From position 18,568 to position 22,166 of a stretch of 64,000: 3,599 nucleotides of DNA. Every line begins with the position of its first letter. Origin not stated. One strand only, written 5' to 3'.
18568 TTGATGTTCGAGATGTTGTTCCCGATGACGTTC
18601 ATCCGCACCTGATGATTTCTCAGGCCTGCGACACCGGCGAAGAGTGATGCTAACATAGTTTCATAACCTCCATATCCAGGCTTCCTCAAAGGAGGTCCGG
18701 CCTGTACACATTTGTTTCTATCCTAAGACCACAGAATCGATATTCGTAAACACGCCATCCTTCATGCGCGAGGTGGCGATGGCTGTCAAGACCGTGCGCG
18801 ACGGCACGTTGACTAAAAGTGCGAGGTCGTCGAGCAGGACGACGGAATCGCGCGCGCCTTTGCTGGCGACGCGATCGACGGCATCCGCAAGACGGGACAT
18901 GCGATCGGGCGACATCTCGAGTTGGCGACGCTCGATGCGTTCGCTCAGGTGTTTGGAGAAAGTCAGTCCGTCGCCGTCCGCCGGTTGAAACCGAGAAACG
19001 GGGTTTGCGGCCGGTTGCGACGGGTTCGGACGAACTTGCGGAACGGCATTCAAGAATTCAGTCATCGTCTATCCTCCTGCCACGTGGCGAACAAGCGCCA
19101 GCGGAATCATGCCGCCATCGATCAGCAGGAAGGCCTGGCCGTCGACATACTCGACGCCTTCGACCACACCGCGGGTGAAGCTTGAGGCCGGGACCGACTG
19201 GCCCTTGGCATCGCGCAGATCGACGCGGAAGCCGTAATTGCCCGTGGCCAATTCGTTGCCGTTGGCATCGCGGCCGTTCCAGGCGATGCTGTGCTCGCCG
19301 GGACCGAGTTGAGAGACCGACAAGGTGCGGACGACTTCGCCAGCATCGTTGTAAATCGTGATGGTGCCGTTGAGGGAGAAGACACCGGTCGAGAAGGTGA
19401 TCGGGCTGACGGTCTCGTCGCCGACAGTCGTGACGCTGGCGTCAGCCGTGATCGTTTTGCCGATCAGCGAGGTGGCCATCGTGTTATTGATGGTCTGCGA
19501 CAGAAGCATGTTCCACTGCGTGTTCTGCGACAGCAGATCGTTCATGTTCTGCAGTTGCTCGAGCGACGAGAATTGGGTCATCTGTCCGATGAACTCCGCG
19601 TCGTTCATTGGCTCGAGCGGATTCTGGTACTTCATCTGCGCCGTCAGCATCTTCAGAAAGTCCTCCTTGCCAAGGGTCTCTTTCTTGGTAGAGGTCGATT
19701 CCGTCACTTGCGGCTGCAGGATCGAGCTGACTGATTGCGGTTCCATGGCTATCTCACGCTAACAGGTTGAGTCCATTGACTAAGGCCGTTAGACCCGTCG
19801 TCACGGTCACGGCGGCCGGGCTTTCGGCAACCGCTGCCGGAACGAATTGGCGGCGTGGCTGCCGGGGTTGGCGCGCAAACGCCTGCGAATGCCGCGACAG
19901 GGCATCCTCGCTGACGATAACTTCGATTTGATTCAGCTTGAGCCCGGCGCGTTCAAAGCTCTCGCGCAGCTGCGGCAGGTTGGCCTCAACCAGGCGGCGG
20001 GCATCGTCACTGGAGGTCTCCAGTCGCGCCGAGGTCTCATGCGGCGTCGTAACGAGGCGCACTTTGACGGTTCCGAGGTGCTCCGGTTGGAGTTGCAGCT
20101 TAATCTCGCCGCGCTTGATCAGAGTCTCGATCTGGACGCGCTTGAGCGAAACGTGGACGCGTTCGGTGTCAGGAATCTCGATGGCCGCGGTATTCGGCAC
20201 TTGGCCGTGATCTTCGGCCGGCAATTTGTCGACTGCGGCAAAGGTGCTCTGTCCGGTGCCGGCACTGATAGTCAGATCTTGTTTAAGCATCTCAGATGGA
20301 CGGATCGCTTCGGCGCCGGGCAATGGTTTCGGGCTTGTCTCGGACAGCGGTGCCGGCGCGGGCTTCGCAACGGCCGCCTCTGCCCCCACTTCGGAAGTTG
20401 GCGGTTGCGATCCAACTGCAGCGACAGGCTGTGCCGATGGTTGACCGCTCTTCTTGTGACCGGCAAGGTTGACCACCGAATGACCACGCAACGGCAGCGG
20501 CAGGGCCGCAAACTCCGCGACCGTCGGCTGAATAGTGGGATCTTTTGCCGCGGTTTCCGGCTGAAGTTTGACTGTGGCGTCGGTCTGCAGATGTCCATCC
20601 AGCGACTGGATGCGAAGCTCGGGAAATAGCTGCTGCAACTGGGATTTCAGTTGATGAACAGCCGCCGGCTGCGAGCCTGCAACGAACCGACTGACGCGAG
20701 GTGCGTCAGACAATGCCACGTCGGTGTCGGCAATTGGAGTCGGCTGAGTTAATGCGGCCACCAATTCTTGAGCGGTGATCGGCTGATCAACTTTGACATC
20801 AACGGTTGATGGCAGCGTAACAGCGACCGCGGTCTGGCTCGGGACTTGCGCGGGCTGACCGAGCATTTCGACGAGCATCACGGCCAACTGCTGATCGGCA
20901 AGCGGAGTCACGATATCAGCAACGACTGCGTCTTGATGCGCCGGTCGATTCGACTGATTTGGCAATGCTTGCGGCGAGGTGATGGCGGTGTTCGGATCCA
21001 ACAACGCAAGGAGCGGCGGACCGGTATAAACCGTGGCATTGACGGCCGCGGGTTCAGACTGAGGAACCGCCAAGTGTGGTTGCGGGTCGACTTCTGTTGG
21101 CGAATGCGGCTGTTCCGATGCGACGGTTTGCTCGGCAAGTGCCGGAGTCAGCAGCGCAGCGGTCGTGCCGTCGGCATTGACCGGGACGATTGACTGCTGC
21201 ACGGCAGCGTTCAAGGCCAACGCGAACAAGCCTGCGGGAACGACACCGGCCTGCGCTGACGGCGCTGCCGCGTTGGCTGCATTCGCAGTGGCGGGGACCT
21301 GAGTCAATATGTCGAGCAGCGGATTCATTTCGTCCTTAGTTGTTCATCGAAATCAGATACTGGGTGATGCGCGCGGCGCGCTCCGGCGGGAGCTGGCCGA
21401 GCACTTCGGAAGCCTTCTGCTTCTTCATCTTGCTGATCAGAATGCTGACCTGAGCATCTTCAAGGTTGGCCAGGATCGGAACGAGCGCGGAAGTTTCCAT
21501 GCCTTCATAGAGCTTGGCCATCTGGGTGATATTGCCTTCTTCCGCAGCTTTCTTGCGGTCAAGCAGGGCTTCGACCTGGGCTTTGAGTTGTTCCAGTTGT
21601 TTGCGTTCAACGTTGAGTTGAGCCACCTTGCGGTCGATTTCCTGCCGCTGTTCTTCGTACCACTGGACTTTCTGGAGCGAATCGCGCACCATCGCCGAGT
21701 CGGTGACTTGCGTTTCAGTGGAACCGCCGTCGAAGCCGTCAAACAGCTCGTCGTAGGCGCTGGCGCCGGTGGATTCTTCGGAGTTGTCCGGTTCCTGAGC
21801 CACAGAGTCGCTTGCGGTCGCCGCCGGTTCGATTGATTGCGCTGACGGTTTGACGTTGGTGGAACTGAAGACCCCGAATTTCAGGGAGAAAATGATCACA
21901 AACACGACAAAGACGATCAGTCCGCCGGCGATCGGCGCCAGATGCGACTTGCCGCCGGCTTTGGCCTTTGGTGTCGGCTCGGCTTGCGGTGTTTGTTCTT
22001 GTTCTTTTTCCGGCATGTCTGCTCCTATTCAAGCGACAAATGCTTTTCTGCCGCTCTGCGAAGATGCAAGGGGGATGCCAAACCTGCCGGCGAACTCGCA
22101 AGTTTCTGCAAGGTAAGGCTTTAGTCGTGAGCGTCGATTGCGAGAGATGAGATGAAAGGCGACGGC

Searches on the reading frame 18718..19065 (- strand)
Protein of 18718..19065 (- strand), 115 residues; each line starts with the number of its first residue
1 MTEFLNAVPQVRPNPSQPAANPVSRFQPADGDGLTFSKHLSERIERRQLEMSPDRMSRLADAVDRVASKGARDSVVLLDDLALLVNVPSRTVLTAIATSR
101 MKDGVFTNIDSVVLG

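Call 6: search_protein_families(library=pfam, proteins=[window:18718-19065:-])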
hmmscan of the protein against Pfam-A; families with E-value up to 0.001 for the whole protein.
window:18718-19065:- (115 aa): 1 family
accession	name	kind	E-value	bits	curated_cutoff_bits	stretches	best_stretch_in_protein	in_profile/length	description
PF12611.13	Flagellar_put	-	1.6e-07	31.4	21.1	1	91-114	1-24/24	Putative flagellar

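Call 43: search_protein_families(library=ncbifam, proteins=[window:18718-19065:-], max_evalue=0.1)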
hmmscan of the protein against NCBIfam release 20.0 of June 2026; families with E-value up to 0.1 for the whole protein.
window:18718-19065:- (115 aa): 1 family
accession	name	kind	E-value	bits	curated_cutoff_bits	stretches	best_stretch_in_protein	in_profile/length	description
TIGR02530.1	flg_new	equivalog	4.6e-26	91.4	83.2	1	30-114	11-95/96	TIGR02530 family flagellar biosynthesis protein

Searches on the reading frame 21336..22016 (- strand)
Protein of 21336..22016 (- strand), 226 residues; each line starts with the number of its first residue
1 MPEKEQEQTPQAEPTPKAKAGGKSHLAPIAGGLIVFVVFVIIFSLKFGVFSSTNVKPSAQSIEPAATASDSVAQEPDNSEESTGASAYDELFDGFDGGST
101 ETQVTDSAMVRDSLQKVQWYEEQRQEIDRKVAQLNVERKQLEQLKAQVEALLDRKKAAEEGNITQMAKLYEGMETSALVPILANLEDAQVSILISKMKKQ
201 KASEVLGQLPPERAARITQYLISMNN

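Call 6: search_protein_families(library=pfam, proteins=[window:21336-22016:-])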
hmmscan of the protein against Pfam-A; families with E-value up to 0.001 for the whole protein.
window:21336-22016:- (226 aa): 2 families
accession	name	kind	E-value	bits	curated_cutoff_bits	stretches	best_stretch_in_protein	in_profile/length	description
PF03448.22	MgtE_N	-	2.8e-05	25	25.9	1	159-221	35-97/102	MgtE intracellular N domain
PF14841.11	FliG_M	-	0.00021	21.9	25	1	188-225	14-51/76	FliG middle domain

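Call 14: find_homologous_proteins(query=window:21336-22016:-)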
Query window:21336-22016:- (226 aa): 57 proteins with E <= 0.001 among 704 candidates.
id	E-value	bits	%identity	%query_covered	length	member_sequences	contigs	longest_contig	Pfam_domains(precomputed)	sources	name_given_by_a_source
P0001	1.2e-132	458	97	100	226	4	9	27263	-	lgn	-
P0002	1.6e-129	448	96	100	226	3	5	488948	-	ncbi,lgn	-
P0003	2.2e-119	415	89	100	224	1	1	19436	-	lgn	-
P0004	9.1e-101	354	78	100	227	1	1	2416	PF03448.23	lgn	-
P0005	3.9e-96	339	75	100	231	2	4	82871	PF03448.23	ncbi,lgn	-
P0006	3.6e-85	303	68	100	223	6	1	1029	PF03448.23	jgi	-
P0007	1.4e-83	298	67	100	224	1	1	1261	PF03448.23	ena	-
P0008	3.0e-83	297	68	100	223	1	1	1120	PF03448.23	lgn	-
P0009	3.3e-83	297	67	100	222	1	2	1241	PF03448.23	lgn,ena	-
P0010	1.7e-81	291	65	100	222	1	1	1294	PF03448.23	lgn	-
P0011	3.2e-79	284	63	100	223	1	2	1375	PF03448.23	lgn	-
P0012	3.6e-78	280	64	100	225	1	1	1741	PF03448.23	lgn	-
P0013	5.5e-78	280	63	100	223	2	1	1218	-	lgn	-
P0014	1.2e-77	279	62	100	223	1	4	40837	PF03448.23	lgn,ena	-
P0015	3.6e-77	277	64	100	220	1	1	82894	PF03448.23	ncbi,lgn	-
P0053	2.8e-47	179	46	99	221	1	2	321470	PF03448.23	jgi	jgi:flagellar motility protein MotE (MotC chaperone)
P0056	7.2e-43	165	46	90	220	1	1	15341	PF03448.23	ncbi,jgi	jgi:flagellar motility protein MotE (MotC chaperone)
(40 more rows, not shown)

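Call 17: find_related_loci(query=A1, collection=genome_contigs, flank=4000)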
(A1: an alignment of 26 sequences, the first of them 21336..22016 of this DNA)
Query A1 (226 aa) in genome_contigs; peptide patterns used: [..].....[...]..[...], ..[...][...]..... (x = any residue, [..] = any of these).
103 stretches matched a pattern; 30 encode a relative of the query (tblastn E <= 1e-3); 30 distinct loci.
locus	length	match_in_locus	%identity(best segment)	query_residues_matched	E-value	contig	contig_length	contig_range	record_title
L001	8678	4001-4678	96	1-226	1e-143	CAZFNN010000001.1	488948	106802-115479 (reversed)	MAG TPA_asm: uncultured Ignavibacteria bacterium isolate SRP323723_co1_126 genome assembly, contig: NODE_3_length_488948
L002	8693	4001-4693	75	1-226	1e-101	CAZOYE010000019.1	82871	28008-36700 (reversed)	MAG TPA_asm: uncultured Ignavibacteria bacterium isolate SRP323723_co1_129 genome assembly, contig: NODE_254_length_8287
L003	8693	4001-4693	75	1-226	4e-101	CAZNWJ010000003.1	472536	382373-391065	MAG TPA_asm: uncultured Ignavibacteria bacterium isolate binchicken_co16_17 genome assembly, contig: NODE_7_length_47253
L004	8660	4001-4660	64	1-226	6e-89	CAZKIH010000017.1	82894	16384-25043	MAG TPA_asm: uncultured Ignavibacteria bacterium isolate SRP173033_co2_66 genome assembly, contig: NODE_89_length_82894_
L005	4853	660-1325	68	1-225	2e-88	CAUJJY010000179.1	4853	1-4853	MAG: candidate division Zixibacteria bacterium isolate KLAP179 genome assembly, contig: KLAP179_389718, whole genome sho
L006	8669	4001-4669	63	1-226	2e-88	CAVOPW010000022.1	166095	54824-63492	MAG: uncultured bacterium isolate MFD00032.bin.2.168 genome assembly, contig: contig_92136, whole genome shotgun sequenc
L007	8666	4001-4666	68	1-225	3e-88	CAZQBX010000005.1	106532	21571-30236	MAG TPA_asm: uncultured Ignavibacteria bacterium isolate binchicken_co16_313 genome assembly, contig: NODE_312_length_10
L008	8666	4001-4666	67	1-225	1e-87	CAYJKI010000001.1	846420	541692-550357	MAG TPA_asm: uncultured Ignavibacteria bacterium isolate ERP124720_co1_89 genome assembly, contig: NODE_7_length_846420_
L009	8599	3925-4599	62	1-226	4e-84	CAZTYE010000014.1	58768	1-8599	MAG TPA_asm: uncultured Ignavibacteria bacterium isolate binchicken_co16_162 genome assembly, contig: NODE_888_length_58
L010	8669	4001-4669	62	1-226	1e-79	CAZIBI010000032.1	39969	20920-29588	MAG TPA_asm: uncultured Ignavibacteria bacterium isolate binchicken_co199_86 genome assembly, contig: NODE_982_length_39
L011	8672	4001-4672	61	1-226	1e-76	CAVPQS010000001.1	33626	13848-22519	MAG: uncultured bacterium isolate MFD10097.bin.1.9 genome assembly, contig: contig_10080, whole genome shotgun sequence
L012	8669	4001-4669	55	1-226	2e-75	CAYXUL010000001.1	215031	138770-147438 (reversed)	MAG TPA_asm: uncultured Ignavibacteria bacterium isolate SRP214966_co3_82 genome assembly, contig: NODE_3_length_215031_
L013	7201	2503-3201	53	1-225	1e-68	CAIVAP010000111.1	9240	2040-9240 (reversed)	uncultured bacterium isolate AlinenSediments_bin-0053 genome assembly, contig: bin-0053:111/302, whole genome shotgun se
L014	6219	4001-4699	53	1-225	1e-62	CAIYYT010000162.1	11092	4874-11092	uncultured bacterium isolate AlinenSedimentsCore2_bin-0496 genome assembly, contig: bin-0496:162/266, whole genome shotg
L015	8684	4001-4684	52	1-225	1e-59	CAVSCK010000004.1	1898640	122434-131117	MAG: uncultured bacterium isolate MFD05942.bin.1.428 genome assembly, contig: contig_8898, whole genome shotgun sequence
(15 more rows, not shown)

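Call 43: search_protein_families(library=ncbifam, proteins=[window:21336-22016:-], max_evalue=0.1)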
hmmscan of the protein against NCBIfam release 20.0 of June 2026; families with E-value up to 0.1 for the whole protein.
window:21336-22016:- (226 aa): 6 families
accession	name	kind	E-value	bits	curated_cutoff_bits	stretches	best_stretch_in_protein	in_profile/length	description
NF038218.1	IcmG_DotF_IVB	equivalog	0.00018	21.2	200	1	6-154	28-160/266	type IVB secretion system protein IcmG/DotF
NF047368.1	collar_FlbB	equivalog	0.00038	20.3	110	1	121-220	84-190/193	periplasmic-type flagellar collar protein FlbB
TIGR03142.1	cytochro_ccmI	equivalog_domain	0.0016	18.7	29.3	1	110-164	31-86/118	c-type cytochrome biogenesis protein CcmI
TIGR03545.1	TIGR03545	subfamily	0.0079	14.8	173.35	1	69-175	115-220/556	TIGR03545 family protein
NF004678.0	PRK06019.1-4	equivalog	0.02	13.7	444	1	107-153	292-337/355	5-(carboxyamino)imidazole ribonucleotide synthase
NF045780.1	TrlF_fam_ATP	equivalog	0.042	12.5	350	1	109-203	503-597/944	TrlF family AAA-like ATPase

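Call 56: find_encoding_contigs(protein=P0053, flank=10000, max_places=2)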
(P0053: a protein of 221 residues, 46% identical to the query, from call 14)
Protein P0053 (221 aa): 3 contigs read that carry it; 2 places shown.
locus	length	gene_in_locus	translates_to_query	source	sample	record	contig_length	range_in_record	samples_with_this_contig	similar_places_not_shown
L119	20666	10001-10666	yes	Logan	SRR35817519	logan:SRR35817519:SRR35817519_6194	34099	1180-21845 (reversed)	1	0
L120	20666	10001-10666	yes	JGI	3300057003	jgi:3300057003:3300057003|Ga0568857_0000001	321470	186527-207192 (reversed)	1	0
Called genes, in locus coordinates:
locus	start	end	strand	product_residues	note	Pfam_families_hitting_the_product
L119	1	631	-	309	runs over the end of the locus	PF00583:Acetyltransf_1, PF13673:Acetyltransf_10, PF13508:Acetyltransf_7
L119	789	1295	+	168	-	PF01844:HNH, PF14279:HNH_5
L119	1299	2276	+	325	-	PF00579:tRNA-synt_1b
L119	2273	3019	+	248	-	PF02616:SMC_ScpA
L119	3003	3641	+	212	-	PF04079:SMC_ScpB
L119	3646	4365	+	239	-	PF01479:S4, PF00849:PseudoU_synth_2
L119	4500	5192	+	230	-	PF02224:Cytidylate_kin, PF13189:Cytidylate_kin2, PF13238:AAA_18 (weak), PF13207:AAA_17 (faint)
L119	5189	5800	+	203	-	PF01553:Acyltransferase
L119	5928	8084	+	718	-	PF17092:PCB_OB (faint), PF21710:Spt6_S1 (faint), PF00575:S1, PF00575:S1, PF23459:S1_RRP5, PF00575:S1, PF23459:S1_RRP5 (weak), PF00575:S1, +2 more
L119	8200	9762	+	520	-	-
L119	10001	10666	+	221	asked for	PF03448:MgtE_N (faint)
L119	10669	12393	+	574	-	PF02120:Flg_hook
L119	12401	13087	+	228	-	PF03963:FlgD, PF13861:FLgD_tudor, PF13860:FlgD_ig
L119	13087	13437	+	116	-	PF12611:Flagellar_put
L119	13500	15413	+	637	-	PF00460:Flg_bb_rod (weak), PF22692:LlgE_F_G_D1, PF07559:FlgE_D2, PF06429:Flg_bbr_C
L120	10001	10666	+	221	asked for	PF03448:MgtE_N (faint)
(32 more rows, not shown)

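Call 57: find_encoding_contigs(protein=P0056, flank=10000, max_places=2)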
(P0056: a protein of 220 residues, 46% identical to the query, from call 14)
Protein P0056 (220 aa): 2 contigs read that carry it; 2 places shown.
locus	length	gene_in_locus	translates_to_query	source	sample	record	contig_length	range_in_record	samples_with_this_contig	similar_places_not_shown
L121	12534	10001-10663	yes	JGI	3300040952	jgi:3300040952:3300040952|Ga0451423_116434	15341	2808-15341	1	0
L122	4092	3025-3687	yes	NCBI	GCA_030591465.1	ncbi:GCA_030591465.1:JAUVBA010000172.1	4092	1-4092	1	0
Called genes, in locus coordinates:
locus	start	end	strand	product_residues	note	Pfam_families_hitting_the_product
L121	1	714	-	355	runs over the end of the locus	PF00583:Acetyltransf_1, PF13673:Acetyltransf_10, PF13508:Acetyltransf_7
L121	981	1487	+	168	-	PF01844:HNH, PF14279:HNH_5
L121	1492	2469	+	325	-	PF00579:tRNA-synt_1b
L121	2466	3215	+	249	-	PF02616:SMC_ScpA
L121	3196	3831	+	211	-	PF04079:SMC_ScpB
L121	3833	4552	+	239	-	PF01479:S4, PF00849:PseudoU_synth_2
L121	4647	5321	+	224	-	PF02224:Cytidylate_kin, PF13189:Cytidylate_kin2, PF13238:AAA_18 (weak), PF13207:AAA_17 (weak)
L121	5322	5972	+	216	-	PF01553:Acyltransferase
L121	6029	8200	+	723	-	PF17092:PCB_OB (faint), PF21710:Spt6_S1 (faint), PF00575:S1 (weak), PF00575:S1, PF23459:S1_RRP5 (weak), PF00575:S1, PF23459:S1_RRP5 (weak), PF00575:S1, +1 more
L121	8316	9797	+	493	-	-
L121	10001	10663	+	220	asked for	PF03448:MgtE_N (faint)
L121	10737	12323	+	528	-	PF02120:Flg_hook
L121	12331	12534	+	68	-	?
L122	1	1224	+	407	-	?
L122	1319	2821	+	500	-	-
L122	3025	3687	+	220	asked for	PF03448:MgtE_N (faint)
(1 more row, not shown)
